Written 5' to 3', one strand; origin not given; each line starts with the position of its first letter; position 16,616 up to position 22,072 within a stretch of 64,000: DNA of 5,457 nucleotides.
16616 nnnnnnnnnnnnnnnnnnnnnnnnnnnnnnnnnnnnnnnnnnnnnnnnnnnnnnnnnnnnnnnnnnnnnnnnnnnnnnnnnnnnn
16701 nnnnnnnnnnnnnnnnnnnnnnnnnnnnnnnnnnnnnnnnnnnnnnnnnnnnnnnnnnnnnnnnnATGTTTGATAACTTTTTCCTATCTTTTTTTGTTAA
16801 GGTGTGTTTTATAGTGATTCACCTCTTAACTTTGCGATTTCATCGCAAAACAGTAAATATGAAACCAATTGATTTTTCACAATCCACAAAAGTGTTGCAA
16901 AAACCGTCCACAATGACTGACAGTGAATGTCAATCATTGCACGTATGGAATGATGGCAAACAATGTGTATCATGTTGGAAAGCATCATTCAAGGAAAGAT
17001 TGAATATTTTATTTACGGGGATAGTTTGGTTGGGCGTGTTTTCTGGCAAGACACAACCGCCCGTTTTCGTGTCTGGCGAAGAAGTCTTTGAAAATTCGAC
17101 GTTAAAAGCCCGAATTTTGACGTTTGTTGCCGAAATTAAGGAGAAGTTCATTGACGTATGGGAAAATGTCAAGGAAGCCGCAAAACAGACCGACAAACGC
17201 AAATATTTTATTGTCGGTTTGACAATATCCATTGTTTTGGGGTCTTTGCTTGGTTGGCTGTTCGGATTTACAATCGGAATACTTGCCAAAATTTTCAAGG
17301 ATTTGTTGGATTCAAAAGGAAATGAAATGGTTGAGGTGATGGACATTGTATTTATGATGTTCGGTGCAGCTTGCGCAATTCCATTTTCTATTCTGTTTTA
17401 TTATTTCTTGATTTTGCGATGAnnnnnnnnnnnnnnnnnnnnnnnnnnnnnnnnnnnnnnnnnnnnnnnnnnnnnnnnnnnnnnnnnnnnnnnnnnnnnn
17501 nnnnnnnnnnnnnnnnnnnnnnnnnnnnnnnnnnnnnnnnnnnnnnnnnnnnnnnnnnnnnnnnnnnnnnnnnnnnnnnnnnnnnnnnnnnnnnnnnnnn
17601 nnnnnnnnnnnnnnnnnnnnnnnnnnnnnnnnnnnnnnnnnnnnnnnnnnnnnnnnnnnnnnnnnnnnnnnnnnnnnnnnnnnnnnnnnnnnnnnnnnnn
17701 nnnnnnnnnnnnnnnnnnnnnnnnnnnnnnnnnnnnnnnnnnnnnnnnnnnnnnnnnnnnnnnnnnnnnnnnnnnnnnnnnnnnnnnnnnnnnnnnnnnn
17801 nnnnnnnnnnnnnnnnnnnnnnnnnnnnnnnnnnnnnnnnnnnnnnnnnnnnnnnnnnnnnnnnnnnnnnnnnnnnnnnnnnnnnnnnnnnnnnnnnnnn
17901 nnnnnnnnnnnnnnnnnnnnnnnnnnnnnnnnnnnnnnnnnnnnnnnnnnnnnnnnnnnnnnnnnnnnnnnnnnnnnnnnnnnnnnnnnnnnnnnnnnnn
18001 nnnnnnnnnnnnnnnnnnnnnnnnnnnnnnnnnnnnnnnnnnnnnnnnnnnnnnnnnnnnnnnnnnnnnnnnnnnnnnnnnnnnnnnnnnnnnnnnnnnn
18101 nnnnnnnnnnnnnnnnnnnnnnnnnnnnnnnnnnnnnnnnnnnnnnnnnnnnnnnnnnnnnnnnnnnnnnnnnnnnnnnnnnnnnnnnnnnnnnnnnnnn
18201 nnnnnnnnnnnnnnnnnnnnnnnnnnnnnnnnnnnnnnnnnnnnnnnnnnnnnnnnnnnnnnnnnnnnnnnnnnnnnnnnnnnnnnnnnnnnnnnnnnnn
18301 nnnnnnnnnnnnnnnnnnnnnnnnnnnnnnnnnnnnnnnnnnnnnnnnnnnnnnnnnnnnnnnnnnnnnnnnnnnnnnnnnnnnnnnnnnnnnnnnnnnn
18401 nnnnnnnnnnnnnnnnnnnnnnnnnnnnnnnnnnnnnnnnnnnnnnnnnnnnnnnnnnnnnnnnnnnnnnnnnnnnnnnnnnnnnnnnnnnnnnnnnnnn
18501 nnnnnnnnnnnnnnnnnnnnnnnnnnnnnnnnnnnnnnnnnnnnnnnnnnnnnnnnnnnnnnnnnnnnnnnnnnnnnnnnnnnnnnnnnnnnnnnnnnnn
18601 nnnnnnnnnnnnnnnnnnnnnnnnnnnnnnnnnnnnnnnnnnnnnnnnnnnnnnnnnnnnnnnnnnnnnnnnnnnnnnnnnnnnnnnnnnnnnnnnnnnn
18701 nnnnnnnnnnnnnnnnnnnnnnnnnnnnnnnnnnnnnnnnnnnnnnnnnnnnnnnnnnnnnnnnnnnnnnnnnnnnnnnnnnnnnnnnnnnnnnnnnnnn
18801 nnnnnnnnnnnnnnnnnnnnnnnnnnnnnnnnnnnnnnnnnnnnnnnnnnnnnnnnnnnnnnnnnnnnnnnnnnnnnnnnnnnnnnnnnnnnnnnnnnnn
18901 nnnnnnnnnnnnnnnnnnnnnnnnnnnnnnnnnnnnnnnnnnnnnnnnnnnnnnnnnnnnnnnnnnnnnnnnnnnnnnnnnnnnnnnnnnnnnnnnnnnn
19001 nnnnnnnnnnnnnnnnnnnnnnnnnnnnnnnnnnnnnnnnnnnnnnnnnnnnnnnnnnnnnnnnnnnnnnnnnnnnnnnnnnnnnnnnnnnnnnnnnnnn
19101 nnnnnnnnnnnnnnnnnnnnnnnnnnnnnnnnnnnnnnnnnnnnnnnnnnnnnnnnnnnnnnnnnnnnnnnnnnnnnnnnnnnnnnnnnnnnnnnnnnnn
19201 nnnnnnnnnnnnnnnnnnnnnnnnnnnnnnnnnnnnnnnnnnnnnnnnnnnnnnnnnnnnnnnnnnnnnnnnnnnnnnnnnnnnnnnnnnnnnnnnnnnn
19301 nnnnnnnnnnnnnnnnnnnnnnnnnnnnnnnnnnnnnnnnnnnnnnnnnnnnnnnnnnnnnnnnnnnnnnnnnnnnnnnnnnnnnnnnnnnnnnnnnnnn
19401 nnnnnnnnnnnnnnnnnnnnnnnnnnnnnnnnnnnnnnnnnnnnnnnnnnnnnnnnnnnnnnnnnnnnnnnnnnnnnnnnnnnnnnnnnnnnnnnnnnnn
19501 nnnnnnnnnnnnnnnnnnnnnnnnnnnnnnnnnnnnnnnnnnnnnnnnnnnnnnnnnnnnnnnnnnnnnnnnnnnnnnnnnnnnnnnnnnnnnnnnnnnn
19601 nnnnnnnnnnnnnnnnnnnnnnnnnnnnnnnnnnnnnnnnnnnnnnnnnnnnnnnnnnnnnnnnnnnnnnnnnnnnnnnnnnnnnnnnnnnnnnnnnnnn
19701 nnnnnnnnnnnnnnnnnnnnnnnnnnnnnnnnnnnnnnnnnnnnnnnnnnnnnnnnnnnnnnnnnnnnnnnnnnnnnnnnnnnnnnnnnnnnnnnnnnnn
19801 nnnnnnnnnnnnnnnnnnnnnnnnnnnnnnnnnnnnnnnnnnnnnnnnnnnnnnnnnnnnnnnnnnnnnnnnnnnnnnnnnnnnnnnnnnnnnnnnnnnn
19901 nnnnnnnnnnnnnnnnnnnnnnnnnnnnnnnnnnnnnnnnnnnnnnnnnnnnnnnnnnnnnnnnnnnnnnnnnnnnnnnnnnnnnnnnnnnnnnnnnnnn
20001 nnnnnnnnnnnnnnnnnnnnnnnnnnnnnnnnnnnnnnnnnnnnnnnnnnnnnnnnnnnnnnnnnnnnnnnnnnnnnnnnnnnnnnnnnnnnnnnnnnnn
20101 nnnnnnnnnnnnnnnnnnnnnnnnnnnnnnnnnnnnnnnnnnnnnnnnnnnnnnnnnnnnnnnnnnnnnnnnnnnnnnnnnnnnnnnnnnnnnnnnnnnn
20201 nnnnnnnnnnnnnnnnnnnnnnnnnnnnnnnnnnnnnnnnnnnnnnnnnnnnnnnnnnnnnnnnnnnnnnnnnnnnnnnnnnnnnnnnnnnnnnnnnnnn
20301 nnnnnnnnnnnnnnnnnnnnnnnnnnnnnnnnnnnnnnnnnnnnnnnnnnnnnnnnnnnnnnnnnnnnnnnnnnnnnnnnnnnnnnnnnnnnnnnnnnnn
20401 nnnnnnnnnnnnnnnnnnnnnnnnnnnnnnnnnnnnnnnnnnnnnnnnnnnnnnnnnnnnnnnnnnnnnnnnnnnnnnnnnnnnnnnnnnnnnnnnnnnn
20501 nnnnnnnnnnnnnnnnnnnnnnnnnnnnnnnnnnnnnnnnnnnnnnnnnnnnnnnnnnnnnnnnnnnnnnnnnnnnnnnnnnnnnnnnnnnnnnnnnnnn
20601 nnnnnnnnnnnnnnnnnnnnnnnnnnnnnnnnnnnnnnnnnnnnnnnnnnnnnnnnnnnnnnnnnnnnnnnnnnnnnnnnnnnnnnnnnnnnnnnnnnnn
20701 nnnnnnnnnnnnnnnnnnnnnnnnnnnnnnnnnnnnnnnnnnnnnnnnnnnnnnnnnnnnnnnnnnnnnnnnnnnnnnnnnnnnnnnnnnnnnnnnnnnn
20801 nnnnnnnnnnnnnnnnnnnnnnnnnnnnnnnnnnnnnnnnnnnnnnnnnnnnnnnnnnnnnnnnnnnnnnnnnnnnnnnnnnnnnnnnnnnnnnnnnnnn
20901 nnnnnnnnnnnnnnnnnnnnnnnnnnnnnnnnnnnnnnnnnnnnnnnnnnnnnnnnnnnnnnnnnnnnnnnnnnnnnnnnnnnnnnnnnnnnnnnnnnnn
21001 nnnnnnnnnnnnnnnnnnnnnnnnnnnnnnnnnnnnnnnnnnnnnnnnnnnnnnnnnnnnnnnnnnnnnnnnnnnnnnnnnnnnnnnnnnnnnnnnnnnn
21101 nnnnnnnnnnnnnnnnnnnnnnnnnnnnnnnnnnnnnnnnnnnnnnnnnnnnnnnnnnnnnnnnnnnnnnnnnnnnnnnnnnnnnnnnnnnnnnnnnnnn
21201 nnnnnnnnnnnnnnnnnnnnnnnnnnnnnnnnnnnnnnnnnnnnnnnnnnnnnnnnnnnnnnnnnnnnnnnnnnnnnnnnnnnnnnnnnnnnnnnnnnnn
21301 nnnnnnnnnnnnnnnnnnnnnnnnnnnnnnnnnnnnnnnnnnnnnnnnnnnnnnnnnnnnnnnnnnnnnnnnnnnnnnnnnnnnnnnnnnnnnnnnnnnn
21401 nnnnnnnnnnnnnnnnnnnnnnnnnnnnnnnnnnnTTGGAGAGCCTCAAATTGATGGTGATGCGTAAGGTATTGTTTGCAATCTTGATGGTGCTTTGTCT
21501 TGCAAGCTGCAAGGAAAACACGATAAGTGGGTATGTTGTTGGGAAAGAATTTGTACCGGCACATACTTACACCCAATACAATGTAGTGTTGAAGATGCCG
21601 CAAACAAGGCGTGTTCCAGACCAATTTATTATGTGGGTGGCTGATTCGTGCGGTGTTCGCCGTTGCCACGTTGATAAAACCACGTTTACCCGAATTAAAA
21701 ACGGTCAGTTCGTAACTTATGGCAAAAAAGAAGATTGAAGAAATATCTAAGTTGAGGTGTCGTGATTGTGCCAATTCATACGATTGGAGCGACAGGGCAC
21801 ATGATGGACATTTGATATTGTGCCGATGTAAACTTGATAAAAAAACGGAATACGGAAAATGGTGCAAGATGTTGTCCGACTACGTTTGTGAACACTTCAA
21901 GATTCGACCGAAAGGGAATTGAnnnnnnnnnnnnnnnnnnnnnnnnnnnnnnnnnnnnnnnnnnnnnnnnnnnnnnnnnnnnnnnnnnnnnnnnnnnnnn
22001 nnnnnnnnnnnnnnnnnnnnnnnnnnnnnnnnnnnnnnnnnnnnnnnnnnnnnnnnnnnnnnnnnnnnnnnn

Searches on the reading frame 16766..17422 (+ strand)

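Call 42: search_protein_families(library=pfam, max_evalue=0.01, proteins=[window:16766-17422:+])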
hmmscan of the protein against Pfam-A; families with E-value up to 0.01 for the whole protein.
window:16766-17422:+ (218 aa): 2 families
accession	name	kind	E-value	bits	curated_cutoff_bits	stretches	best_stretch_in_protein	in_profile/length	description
PF13687.11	DUF4153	-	7.2e-05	22.5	27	1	110-212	41-150/373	Domain of unknown function (DUF4153)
PF12822.12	ECF_trnsprt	-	0.00099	19.6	30.7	1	155-213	34-91/169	ECF transporter, substrate-specific component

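Call 68: search_protein_families(library=phrogs, max_evalue=0.01, proteins=[window:16859-17422:+])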
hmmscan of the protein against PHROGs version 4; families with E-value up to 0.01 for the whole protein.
window:16859-17422:+ (187 aa): 2 families
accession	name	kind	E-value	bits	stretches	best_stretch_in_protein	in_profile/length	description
phrog_11885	-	unknown function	1e-05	26.7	1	3-87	4-87/100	-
phrog_25433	-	unknown function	0.00052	20.8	1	33-78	164-209/210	-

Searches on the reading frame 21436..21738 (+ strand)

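Call 42: search_protein_families(library=pfam, max_evalue=0.01, proteins=[window:21436-21738:+])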
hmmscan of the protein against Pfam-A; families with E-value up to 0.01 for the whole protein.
window:21436-21738:+ (100 aa): 0 families

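Call 68: search_protein_families(library=phrogs, max_evalue=0.01, proteins=[window:21436-21738:+])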
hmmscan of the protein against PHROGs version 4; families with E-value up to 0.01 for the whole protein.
window:21436-21738:+ (100 aa): 4 families
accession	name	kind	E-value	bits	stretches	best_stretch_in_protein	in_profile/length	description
phrog_32855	-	unknown function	3.3e-10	41.1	1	8-94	6-106/109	-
phrog_6716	-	unknown function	1.3e-05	26.1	1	11-94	5-93/104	-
phrog_4392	-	unknown function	0.00012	23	1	10-93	5-97/105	-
phrog_902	-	unknown function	0.0044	18.4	0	5-56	4-29/118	-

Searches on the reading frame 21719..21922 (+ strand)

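Call 42: search_protein_families(library=pfam, max_evalue=0.01, proteins=[window:21719-21922:+])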
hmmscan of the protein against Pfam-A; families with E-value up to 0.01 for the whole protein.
window:21719-21922:+ (67 aa): 0 families

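Call 68: search_protein_families(library=phrogs, max_evalue=0.01, proteins=[window:21719-21922:+])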
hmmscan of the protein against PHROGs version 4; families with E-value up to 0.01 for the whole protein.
window:21719-21922:+ (67 aa): 1 family
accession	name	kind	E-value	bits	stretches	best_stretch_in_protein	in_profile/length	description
phrog_34745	-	unknown function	2.8e-11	44.4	1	1-66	1-60/62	-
